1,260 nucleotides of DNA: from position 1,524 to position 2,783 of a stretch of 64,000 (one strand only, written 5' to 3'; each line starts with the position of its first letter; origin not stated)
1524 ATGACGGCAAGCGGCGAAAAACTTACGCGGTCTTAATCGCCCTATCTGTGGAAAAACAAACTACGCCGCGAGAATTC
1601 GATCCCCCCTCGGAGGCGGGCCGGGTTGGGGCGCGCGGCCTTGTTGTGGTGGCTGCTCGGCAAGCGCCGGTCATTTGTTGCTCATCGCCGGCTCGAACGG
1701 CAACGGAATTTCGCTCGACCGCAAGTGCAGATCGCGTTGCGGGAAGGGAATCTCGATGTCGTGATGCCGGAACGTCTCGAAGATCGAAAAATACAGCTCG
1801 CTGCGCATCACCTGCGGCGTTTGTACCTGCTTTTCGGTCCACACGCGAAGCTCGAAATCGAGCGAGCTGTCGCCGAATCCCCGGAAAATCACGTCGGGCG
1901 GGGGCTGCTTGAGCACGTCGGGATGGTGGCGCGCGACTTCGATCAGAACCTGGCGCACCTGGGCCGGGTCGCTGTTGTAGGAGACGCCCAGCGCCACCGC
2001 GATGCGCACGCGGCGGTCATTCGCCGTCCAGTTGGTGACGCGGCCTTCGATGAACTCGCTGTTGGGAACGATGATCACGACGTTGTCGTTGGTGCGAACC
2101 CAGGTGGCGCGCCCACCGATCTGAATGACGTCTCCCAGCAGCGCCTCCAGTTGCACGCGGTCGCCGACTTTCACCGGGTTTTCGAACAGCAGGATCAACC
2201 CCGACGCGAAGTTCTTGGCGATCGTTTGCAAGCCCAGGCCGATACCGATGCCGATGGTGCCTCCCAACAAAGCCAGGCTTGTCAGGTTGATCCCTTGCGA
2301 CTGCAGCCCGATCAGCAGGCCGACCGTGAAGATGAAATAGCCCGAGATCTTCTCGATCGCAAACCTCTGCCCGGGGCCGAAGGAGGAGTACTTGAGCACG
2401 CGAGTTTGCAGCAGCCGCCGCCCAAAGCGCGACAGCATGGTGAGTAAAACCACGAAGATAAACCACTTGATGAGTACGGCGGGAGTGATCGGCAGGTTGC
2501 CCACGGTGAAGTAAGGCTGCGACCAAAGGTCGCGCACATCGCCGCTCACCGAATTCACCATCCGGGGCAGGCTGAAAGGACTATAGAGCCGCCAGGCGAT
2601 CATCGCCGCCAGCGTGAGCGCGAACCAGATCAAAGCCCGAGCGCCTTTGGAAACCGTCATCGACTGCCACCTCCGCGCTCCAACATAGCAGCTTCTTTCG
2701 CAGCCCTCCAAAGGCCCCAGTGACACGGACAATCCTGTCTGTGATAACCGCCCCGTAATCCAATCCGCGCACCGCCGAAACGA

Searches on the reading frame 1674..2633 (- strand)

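Call 79: search_protein_families(library=pfam, proteins=[window:1674-2633:-], max_evalue=0.000001)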
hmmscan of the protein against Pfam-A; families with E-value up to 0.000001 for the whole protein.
window:1674-2633:- (320 aa): 2 families
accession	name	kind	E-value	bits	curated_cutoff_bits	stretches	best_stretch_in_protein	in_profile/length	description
PF00924.24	MS_channel_2nd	-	1e-19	70.8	20.2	1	138-203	2-67/68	Mechanosensitive ion channel, beta-domain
PF21082.3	MS_channel_3rd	-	1.4e-18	67.5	21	1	213-295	3-88/88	Mechanosensitive ion channel MscS, C-terminal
